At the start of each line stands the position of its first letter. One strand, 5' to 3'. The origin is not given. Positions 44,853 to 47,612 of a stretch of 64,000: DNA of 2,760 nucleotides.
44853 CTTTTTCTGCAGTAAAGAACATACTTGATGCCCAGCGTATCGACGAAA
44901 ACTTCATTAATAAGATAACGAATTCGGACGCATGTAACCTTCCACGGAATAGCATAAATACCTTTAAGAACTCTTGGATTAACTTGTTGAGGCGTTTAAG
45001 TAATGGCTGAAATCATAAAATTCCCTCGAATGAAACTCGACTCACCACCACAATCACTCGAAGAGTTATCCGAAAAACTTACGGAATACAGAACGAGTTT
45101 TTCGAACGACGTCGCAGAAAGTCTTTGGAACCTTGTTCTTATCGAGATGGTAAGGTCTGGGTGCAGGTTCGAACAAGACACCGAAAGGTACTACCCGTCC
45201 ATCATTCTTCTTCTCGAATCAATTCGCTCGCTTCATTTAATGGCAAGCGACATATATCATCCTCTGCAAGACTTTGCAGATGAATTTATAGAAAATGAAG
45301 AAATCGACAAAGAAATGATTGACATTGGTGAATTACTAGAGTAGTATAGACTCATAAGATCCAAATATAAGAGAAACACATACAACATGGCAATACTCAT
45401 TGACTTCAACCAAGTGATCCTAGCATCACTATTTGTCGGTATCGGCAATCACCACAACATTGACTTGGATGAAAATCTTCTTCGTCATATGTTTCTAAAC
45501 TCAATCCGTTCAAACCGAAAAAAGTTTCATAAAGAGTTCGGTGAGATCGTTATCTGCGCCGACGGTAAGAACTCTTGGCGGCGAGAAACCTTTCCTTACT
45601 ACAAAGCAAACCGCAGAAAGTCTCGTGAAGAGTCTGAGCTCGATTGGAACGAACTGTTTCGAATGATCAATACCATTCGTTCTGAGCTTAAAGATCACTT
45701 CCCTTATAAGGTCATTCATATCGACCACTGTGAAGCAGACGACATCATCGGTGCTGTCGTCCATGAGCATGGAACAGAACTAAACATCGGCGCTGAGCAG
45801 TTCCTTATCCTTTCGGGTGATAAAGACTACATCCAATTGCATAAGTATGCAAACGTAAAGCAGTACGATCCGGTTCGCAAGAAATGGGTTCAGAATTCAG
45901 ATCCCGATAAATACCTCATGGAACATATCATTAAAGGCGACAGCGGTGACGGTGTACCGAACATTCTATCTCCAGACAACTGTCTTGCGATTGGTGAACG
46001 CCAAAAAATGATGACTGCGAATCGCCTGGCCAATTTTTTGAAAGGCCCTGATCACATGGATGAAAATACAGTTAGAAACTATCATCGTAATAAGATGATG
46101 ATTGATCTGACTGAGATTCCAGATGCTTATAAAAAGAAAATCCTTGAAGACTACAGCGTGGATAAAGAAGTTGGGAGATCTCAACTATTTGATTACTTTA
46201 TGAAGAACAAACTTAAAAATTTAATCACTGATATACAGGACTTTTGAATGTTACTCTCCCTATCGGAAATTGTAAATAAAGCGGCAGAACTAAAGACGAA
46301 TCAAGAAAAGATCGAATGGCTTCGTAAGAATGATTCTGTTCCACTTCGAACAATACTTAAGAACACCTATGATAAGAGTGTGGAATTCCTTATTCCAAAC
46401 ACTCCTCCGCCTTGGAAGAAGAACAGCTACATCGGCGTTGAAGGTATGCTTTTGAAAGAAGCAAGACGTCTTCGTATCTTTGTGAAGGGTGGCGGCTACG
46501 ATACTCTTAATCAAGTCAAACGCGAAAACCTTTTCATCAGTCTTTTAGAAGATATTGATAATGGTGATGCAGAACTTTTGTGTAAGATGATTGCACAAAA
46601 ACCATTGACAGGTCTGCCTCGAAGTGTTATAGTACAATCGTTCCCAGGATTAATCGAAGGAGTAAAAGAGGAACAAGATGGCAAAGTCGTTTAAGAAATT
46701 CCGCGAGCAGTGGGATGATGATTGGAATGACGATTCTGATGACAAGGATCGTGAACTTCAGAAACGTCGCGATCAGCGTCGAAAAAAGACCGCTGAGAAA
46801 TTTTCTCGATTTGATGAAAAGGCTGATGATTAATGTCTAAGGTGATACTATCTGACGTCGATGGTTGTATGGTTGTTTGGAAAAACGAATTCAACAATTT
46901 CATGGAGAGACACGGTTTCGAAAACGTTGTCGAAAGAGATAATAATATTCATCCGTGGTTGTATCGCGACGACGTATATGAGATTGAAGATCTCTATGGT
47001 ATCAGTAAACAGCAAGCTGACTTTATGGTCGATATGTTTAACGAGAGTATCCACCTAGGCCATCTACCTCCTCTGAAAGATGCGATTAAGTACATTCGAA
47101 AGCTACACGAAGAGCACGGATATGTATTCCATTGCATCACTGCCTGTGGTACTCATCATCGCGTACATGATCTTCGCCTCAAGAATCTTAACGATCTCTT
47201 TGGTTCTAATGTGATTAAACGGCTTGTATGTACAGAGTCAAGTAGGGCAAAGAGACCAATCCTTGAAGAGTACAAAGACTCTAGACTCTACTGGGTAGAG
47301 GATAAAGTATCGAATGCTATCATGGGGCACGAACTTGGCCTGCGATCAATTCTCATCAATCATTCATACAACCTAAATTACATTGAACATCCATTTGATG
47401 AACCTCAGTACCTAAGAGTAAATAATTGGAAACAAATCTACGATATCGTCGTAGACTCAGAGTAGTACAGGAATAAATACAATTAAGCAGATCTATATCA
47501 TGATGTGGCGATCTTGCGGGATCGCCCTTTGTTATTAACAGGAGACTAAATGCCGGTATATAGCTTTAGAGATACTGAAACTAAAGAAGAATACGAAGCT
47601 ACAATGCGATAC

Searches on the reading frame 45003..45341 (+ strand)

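Call 41: search_protein_families(library=phrogs, proteins=[window:45003-45341:+], max_evalue=0.001)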
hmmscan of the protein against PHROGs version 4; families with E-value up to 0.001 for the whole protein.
window:45003-45341:+ (113 aa): 1 family
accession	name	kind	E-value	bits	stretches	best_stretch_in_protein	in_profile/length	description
phrog_23114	-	unknown function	0.00061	20.9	0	67-102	75-110/120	-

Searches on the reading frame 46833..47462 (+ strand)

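Call 41: search_protein_families(library=phrogs, proteins=[window:46833-47462:+], max_evalue=0.001)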
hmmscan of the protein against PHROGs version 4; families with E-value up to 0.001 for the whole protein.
window:46833-47462:+ (210 aa): 1 family
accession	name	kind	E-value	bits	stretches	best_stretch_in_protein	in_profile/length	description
phrog_420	-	unknown function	9e-32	111.6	1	1-209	12-205/267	unknown function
